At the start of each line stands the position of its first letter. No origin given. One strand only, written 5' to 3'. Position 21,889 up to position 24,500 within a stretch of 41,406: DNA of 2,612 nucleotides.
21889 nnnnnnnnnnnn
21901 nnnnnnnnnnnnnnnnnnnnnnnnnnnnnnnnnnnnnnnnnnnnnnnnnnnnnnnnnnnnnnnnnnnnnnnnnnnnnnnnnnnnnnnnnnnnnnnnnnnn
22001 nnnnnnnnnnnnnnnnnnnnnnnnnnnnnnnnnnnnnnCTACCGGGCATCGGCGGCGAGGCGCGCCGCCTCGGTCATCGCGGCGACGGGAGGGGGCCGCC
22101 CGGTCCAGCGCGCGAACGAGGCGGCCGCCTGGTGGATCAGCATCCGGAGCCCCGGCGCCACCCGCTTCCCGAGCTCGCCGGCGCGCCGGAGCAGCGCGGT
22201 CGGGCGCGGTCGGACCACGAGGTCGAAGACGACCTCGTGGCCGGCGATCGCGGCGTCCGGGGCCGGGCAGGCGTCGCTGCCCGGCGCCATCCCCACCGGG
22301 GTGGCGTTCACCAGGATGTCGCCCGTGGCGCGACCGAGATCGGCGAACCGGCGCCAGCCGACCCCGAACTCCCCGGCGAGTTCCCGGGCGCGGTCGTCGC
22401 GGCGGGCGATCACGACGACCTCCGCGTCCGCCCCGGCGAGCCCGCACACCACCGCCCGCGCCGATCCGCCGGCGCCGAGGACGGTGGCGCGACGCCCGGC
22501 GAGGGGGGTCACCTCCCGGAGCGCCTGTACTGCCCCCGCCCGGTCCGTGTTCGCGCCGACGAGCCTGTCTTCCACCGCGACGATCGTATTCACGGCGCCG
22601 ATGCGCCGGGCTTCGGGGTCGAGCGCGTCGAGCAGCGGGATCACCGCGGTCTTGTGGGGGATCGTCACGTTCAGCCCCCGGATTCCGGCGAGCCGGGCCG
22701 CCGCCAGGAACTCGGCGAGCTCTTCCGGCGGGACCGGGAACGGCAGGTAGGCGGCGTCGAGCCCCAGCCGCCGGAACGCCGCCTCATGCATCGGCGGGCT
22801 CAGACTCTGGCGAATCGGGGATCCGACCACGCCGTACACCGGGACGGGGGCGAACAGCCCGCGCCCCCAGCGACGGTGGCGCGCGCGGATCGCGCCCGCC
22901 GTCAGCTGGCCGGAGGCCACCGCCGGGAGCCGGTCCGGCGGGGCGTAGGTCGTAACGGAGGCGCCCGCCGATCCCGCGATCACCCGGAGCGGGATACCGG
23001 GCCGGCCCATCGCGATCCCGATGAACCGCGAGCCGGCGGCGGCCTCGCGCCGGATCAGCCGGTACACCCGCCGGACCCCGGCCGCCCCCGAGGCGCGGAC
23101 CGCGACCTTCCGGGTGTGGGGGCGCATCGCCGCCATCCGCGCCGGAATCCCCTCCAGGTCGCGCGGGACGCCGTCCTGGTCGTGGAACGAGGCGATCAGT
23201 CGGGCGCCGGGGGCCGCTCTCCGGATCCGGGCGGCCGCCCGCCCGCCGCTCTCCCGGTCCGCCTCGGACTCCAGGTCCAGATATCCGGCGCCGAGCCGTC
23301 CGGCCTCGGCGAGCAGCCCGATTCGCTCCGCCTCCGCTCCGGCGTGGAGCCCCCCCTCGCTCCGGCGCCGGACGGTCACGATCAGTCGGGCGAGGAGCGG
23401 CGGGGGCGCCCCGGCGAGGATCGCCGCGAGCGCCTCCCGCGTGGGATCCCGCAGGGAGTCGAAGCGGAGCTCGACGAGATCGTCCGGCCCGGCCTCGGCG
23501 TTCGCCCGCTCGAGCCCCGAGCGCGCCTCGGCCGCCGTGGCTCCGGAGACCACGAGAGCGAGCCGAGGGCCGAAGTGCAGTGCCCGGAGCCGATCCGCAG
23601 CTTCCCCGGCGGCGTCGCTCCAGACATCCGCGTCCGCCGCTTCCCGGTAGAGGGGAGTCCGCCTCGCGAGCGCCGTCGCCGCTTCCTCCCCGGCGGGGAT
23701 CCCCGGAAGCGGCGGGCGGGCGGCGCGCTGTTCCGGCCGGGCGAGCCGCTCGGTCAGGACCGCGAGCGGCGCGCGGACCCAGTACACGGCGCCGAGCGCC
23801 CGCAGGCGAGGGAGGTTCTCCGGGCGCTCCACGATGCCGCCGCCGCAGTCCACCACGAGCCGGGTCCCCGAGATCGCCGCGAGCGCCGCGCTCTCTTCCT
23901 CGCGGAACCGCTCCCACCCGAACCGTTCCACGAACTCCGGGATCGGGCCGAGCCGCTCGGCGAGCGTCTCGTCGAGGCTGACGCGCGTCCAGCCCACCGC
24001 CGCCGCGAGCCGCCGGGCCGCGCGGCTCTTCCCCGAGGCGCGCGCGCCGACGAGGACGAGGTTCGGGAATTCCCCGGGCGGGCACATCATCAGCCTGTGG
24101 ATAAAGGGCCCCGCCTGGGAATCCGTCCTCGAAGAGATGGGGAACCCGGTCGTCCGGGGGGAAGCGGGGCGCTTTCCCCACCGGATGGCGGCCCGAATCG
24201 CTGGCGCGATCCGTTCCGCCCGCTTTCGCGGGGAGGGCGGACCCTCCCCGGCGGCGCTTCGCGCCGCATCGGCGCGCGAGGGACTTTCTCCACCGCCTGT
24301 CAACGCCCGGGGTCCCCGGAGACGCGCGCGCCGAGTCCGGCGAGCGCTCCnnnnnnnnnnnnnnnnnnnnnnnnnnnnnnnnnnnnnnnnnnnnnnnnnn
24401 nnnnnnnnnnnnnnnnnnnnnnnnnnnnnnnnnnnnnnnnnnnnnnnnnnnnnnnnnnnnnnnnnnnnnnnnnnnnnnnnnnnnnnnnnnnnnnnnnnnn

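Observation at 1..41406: Nine copies of an unclassified ~209-bp TIR-bounded element in 41 kb (about one per 4.6 kb)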

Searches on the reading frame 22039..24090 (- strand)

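Call 20: search_protein_families(library=pfam, proteins=[window:22039-24090:-])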
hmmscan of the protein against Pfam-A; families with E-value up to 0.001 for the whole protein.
window:22039-24090:- (683 aa): 7 families
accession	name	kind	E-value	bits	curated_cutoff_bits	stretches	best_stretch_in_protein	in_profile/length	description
PF08501.16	Shikimate_dh_N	-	5.6e-30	103.9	27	1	421-503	1-83/83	Shikimate dehydrogenase substrate binding domain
PF01202.28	SKI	-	1.4e-25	90.7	22.1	1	17-159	1-143/159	Shikimate kinase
PF01487.21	DHquinase_I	-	4.8e-25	89.4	22.2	1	199-402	20-227/230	Type I 3-dehydroquinase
PF18317.6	SDH_C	-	1.2e-13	51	25.8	1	647-677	1-31/31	Shikimate 5'-dehydrogenase C-terminal domain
PF13671.12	AAA_33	-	8.7e-05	23.3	27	1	12-48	3-39/143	AAA domain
PF01488.26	Shikimate_DH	-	0.00012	22.6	24.3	1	525-596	5-82/138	Shikimate / quinate 5-dehydrogenase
PF03807.23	F420_oxidored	-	0.00025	22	21.6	1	536-603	3-73/94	NADP oxidoreductase coenzyme F420-dependent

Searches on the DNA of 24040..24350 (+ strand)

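Call 64: search_rna_families(source=window, start=24040, end=24350, threshold=evalue, max_evalue=1)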
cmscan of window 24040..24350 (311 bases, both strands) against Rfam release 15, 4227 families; matches with E-value up to 1: 5.
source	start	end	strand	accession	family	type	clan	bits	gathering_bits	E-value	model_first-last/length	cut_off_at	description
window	24074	24173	+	RF00094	HDV_ribozyme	Gene; ribozyme;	-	20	50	0.92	1-89/89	no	Hepatitis delta virus ribozyme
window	24114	24215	+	RF04212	mir-8904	Gene; miRNA;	-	18.5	96.9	0.75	1-102/102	no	mir-8904 microRNA precursor family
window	24153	24185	-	RF01835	HIV_FS2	Cis-reg; frameshift_element;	-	18.4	44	0.24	1-45/45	no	ribosomal frameshift site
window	24160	24245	-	RF02813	PA5194_thermometer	Cis-reg; thermoregulator;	-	15.3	60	0.98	1-105/105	no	Pseudomonas PA5194 thermometer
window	24167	24195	-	RF02975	DUF3800-XI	Gene; sRNA;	-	13.7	37.8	0.99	1-48/48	no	DUF3800-XI RNA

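Call 65: search_dna_similar(query=window:24091-24299:+, collection=plasmids, mode=distant, max_rows=8)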
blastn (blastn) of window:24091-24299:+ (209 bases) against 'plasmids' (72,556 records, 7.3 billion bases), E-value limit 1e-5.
No match.
